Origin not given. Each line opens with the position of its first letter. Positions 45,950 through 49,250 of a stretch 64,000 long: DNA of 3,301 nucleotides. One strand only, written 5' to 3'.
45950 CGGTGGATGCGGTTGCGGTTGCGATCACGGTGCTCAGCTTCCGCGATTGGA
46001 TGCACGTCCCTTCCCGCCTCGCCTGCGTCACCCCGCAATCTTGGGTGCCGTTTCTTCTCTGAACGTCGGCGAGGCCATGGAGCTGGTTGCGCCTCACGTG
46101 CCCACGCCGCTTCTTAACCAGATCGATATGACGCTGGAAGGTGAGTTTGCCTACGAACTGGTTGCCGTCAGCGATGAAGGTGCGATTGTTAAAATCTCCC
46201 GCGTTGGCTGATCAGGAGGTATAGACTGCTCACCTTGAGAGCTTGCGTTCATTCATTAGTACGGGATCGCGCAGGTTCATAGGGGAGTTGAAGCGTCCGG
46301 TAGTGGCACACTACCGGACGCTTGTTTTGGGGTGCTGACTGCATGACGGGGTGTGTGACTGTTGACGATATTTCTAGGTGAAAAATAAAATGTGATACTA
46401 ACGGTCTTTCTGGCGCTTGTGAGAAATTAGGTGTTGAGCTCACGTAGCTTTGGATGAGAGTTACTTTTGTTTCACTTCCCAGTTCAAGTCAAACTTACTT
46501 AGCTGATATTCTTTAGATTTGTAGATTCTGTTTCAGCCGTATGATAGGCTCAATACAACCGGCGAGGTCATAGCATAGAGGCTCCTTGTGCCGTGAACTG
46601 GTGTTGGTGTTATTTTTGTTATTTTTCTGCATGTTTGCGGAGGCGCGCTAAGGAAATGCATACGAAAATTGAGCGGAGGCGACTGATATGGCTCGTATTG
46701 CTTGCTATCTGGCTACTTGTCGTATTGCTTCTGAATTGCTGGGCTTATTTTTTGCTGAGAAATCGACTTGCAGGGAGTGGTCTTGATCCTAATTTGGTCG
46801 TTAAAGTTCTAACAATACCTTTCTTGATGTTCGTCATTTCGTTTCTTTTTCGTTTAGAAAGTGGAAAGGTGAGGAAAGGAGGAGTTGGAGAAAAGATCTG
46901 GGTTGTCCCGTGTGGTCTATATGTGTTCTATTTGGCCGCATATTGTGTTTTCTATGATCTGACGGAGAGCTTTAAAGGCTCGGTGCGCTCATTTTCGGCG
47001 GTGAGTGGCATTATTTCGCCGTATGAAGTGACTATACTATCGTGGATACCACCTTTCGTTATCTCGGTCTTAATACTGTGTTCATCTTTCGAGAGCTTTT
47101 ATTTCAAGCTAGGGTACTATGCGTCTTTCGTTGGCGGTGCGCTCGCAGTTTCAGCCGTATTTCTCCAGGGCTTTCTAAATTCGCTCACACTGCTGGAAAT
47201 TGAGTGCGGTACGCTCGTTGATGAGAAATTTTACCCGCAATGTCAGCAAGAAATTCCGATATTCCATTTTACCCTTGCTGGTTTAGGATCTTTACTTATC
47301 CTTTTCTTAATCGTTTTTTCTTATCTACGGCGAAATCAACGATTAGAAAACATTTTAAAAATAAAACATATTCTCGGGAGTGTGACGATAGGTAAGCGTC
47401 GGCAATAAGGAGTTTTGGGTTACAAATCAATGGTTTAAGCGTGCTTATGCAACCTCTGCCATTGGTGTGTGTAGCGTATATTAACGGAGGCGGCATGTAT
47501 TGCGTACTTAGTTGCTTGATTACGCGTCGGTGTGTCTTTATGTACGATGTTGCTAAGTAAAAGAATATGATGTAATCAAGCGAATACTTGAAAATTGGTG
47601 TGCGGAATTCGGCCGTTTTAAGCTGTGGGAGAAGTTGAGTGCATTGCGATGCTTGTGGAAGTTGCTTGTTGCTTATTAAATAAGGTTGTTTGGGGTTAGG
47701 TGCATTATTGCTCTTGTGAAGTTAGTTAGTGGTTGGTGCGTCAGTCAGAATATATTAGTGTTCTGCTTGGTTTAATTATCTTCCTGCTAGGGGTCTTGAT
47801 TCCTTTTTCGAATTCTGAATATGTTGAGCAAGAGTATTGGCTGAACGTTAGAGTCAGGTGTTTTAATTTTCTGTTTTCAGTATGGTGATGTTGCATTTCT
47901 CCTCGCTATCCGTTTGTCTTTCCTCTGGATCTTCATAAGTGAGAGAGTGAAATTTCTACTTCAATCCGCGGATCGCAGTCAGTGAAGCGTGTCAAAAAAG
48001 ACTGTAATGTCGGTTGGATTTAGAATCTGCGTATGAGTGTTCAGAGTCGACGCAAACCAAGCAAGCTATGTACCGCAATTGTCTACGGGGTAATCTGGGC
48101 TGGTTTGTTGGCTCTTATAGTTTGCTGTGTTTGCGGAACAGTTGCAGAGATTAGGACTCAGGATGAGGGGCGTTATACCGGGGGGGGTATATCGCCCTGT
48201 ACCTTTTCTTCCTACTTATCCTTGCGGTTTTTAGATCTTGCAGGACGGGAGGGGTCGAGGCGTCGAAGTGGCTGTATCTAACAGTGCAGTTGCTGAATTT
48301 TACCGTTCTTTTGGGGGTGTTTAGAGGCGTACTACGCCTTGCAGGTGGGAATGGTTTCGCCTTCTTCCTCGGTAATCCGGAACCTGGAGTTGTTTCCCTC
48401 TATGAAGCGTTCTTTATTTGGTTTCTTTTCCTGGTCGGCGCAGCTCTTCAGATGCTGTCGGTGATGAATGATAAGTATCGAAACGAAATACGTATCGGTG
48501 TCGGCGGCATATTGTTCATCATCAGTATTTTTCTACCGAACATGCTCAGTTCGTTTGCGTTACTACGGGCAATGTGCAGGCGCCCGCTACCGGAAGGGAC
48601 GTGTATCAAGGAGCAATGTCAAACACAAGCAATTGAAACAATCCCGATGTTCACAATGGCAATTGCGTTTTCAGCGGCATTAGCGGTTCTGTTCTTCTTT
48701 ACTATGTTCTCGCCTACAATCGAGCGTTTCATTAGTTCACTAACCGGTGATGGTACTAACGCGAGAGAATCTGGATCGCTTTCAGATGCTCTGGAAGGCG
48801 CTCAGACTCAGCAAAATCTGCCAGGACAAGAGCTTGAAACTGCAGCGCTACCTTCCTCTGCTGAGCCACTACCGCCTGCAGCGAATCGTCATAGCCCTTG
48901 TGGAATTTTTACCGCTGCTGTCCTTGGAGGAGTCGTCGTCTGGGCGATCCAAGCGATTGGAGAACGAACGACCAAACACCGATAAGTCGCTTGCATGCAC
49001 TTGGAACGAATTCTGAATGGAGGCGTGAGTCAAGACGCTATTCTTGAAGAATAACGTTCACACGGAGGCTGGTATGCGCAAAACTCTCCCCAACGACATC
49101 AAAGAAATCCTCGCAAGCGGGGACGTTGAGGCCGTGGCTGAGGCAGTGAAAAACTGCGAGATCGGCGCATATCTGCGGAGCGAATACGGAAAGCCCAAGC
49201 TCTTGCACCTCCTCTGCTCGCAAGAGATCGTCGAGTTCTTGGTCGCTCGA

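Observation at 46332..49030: Low-GC island encoding two paralogous-looking 6-TM Cys-loop membrane proteins of no recognisable family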

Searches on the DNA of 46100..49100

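Call 52: search_rna_families(source=window, start=46100, end=49100, threshold=evalue, max_evalue=1)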
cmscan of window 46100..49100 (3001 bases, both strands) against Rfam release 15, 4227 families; matches with E-value up to 1: 0.
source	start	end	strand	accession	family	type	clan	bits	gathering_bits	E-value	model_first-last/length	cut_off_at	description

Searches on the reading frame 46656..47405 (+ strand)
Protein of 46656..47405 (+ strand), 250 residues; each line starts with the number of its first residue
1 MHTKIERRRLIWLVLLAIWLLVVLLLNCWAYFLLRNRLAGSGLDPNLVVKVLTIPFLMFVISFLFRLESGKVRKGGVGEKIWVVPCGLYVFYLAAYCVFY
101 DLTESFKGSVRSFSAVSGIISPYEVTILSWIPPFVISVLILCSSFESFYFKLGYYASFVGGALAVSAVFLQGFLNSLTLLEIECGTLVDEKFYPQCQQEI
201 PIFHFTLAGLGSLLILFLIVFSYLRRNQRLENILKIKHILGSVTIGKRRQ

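Call 6: search_protein_families(library=pfam, max_evalue=1, proteins=[window:46656-47405:+])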
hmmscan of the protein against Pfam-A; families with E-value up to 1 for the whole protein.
seq(250 aa): 1 family
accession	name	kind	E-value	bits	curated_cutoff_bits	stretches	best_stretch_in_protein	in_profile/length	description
PF13937.11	DUF4212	-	0.99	10.3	30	1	203-232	45-74/79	Domain of unknown function (DUF4212)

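Call 7: find_homologous_proteins(query=window:46656-47405:+, max_evalue=0.01)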
Query seq(250 aa) (250 aa): 4 proteins with E <= 0.01 among 4136 candidates.
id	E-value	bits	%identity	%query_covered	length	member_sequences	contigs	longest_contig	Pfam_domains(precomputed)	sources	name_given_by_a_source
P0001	6.5e-138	476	100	88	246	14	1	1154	-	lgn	-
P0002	5.7e-116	404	86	85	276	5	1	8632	-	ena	-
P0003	1.8e-113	396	86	85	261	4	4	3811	-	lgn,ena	-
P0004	1.0e-78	282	62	94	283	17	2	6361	-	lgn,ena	-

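Call 11: find_encoding_contigs(protein=P0002, flank=10000)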
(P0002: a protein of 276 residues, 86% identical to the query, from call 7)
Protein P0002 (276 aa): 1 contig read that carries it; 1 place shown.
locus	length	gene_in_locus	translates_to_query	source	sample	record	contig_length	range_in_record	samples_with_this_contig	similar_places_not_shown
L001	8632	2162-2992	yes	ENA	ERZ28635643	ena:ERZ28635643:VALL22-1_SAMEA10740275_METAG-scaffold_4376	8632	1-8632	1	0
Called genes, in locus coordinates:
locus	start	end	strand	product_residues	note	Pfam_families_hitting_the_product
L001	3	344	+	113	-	?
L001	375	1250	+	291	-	PF04326:SLFN_AlbA_2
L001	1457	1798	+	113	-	PF10006:DUF2249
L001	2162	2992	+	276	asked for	-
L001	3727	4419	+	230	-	-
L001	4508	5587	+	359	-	PF12796:Ank_2 (weak)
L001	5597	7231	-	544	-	PF00270:DEAD, PF00271:Helicase_C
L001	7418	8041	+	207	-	PF13794:Ferritin_fold-like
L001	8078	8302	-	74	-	PF11305:DUF3107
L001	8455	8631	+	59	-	?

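Call 12: find_encoding_contigs(protein=P0004, flank=10000)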
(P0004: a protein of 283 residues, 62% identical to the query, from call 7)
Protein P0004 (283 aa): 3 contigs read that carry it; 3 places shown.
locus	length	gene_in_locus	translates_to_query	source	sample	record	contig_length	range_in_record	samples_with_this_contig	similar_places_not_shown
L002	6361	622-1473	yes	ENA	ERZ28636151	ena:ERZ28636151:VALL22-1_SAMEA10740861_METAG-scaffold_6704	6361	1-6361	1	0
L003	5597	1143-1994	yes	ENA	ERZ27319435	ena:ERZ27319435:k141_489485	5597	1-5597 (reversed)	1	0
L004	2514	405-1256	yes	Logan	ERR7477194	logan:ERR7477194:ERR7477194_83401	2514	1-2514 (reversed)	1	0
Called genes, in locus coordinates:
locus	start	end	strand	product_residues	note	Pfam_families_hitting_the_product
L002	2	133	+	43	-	?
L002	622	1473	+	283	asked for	-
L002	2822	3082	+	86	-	-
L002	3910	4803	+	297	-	-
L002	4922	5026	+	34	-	-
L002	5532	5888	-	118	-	-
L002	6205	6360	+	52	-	?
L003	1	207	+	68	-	?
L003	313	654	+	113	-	PF10006:DUF2249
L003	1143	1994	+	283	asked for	-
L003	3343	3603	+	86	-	-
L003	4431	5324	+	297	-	-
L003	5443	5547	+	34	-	-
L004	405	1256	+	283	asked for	-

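Call 71: search_protein_families(library=padloc, max_evalue=0.01, proteins=[window:46656-47405:+])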
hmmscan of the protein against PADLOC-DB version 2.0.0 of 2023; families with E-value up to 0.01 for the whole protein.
window:46656-47405:+ (250 aa): 0 families

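Call 72: search_protein_families(library=phrogs, max_evalue=0.01, proteins=[window:46656-47405:+])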
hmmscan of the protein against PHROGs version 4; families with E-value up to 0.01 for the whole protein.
window:46656-47405:+ (250 aa): 1 family
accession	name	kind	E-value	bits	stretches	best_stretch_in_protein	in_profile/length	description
phrog_32659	-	unknown function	0.0031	18.6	1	10-67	43-101/160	-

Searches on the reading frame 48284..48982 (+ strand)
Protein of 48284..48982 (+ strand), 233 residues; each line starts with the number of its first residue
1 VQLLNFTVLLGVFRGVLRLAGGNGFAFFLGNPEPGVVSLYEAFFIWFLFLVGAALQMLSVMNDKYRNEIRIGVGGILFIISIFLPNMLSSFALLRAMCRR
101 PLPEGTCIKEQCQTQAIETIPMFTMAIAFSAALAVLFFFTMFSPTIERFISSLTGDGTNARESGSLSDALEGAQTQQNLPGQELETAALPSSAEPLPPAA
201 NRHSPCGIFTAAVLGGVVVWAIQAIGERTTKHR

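Call 18: search_protein_representatives(protein=window:48284-48982:+)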
Query: 233 residues. Proteins with E-value up to 0.001 (for the whole library): 38; up to 1e-10: 28; up to 1e-30: 7. The best 38 are listed.
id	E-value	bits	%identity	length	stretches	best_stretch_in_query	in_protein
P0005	1.7e-95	335.0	72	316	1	1-233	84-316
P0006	2.4e-51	190.6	85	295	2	1-97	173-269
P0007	2.0e-42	161.4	71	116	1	55-169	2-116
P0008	6.8e-39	149.9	84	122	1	122-208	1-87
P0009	4.5e-34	134.1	67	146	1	61-163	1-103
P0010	7.8e-34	133.4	77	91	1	4-93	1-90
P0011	5.3e-31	124.1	48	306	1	1-156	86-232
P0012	2.9e-28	115.1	76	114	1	3-81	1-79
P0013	1.9e-21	92.9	48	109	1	125-230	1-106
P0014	2.5e-20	89.2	47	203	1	3-108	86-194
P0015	9.0e-19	84.1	40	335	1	1-152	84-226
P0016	1.5e-18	83.4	35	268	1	4-189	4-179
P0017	3.5e-18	82.2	36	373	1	1-156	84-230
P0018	7.9e-18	81.0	37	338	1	1-171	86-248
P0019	6.7e-17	78.0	38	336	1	15-154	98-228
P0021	6.5e-15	71.5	36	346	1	9-189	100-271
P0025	2.6e-14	69.5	33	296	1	13-218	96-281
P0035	3.4e-08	49.5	33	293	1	26-219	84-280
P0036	3.5e-06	43.0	30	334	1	25-172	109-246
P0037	3.6e-06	42.9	31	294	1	12-160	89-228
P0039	1.5e-05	40.9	31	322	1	23-223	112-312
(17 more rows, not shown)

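Call 25: find_related_loci(query=A4, collection=genome_contigs, flank=10000)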
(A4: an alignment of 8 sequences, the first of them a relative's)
Query A4 (335 aa) in genome_contigs; peptide patterns used: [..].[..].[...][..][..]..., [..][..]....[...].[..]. (x = any residue, [..] = any of these).
324 stretches matched a pattern; 8 encode a relative of the query (tblastn E <= 1e-3); 7 distinct loci.
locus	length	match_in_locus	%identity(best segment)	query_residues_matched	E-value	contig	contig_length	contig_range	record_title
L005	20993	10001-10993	64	2-335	4e-113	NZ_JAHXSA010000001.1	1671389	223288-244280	Schaalia sp. ORNL0103 Contig1, whole genome shotgun sequence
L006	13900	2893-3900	45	1-335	2e-67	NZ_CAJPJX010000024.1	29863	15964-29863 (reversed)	MAG: Actinomyces sp. ICM47 isolate DRR241310-mag-bin.5, whole genome shotgun sequence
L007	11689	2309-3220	44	1-335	4e-66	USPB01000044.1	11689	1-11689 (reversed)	uncultured Actinomyces sp. isolate UMGS1934 genome assembly, contig: NODE_1850_length_11689_cov_18.170449, whole genome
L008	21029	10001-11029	41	1-335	8e-68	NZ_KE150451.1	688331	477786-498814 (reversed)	Actinomyces sp. HPA0247 acAqT-supercont1.2, whole genome shotgun sequence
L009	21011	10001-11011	50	1-335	8e-89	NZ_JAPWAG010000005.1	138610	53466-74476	Pauljensenia sp. 20925_1_34 contig00005, whole genome shotgun sequence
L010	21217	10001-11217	33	1-335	1e-39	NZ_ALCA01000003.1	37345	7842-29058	Actinomyces sp. ICM47 ctg120010148462, whole genome shotgun sequence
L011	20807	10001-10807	36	1-263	2e-29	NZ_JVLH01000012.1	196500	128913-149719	Trueperella pyogenes strain 331_TPYO 64_196500_6167196_21_,...,5+, whole genome shotgun sequence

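Call 36: list_cluster_members(proteins=[P0005, P0015, P0018, P0021, P0011, P0025, P0035, P0039, P0036, P0037])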
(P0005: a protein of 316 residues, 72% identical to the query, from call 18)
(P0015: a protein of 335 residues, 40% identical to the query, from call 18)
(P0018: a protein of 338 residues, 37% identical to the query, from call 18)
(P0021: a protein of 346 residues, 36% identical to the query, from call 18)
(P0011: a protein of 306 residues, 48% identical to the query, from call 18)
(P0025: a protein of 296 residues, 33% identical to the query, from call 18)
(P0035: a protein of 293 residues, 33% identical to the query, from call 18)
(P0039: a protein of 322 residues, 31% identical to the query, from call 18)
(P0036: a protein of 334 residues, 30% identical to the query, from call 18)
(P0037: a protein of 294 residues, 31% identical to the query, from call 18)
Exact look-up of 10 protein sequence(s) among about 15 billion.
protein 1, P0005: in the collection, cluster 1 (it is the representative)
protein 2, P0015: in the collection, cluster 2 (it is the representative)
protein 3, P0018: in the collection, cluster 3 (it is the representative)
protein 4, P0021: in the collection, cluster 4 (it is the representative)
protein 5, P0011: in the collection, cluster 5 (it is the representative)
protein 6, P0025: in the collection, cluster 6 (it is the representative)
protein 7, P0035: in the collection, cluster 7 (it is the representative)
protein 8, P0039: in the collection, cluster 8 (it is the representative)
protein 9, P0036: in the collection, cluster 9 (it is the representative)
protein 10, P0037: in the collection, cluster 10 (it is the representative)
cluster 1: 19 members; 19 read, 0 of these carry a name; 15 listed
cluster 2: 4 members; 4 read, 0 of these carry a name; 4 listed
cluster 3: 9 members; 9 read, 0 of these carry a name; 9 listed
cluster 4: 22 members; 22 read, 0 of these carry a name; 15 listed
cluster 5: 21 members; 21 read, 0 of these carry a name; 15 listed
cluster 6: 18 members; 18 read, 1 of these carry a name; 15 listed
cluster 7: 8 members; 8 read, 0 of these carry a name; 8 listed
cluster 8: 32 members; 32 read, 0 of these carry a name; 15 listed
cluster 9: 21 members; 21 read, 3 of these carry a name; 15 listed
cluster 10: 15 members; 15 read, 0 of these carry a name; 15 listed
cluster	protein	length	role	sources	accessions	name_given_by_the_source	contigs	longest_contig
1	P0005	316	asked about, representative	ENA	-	-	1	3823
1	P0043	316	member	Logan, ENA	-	-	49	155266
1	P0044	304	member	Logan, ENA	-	-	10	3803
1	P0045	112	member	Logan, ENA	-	-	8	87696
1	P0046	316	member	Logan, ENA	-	-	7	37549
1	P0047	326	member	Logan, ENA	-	-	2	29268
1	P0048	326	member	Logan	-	-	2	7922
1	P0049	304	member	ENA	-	-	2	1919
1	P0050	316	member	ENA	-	-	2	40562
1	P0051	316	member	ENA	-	-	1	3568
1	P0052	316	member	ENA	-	-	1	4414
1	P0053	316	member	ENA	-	-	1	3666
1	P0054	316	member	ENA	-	-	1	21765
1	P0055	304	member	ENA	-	-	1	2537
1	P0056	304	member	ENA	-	-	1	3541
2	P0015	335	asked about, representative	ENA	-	-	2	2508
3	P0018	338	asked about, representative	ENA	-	-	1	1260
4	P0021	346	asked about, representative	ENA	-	-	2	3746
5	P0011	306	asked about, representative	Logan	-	-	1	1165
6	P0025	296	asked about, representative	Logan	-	-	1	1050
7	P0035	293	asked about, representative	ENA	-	-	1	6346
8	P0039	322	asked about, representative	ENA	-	-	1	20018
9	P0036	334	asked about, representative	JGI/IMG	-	-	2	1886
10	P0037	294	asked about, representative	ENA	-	-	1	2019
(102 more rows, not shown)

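Call 71: search_protein_families(library=padloc, max_evalue=0.01, proteins=[P0015])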
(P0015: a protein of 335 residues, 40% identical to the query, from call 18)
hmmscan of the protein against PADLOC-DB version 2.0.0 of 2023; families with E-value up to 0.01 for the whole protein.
P0015 (335 aa): 0 families

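Call 72: search_protein_families(library=phrogs, max_evalue=0.01, proteins=[P0015])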
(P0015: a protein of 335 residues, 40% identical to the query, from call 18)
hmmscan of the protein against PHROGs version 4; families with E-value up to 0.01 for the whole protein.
P0015 (335 aa): 0 families

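Call 76: list_cluster_members(proteins=[P0242, P0243, P0161, P0162, P0159, P0172, window:48284-48982:+, window:48033-48278:+, window:46656-47405:+, P0001])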
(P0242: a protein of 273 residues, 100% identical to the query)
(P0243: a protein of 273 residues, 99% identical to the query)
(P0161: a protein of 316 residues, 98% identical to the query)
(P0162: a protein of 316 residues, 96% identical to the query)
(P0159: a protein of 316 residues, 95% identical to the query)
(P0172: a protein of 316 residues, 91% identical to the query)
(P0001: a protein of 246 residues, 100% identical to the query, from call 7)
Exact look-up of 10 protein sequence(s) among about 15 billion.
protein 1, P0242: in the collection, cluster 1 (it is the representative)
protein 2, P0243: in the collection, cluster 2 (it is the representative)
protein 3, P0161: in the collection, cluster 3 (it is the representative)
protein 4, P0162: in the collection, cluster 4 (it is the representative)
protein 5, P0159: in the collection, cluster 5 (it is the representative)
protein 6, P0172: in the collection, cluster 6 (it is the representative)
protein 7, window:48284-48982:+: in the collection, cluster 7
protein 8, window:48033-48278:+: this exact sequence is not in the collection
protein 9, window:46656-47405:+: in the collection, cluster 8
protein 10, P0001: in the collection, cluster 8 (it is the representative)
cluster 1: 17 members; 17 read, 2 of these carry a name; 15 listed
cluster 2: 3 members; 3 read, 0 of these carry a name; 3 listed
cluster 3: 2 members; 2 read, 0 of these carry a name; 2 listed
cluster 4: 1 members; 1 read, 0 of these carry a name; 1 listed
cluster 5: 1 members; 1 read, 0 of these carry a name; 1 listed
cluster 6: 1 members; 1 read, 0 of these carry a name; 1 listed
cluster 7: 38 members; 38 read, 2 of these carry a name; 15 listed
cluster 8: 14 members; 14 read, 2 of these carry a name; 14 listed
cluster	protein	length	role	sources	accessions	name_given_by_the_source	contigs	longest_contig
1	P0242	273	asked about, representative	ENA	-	-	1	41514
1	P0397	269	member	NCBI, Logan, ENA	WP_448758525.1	hypothetical protein [Actinomyces sp.]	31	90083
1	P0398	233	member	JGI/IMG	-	hypothetical protein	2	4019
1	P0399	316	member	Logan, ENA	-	-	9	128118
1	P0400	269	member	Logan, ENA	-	-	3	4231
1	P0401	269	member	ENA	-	-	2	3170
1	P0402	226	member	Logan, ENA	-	-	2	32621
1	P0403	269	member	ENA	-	-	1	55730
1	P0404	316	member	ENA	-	-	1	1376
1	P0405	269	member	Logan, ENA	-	-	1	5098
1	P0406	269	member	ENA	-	-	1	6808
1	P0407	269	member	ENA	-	-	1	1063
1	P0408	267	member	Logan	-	-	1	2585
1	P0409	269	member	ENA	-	-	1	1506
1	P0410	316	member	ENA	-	-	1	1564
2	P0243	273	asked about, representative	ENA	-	-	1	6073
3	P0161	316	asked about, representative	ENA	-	-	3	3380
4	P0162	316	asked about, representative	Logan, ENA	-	-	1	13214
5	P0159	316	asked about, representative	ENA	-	-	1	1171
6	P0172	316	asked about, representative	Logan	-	-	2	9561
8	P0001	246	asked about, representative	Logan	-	-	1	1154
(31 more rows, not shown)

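Call 83: find_related_loci(query=A4, collection=viral_contigs, flank=5000)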
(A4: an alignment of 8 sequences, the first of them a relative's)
Query A4 (335 aa) in viral_contigs; peptide patterns used: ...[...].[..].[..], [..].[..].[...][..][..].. (x = any residue, [..] = any of these).
170 stretches matched a pattern, but none encodes a relative of the query by tblastn (E <= 1e-3).
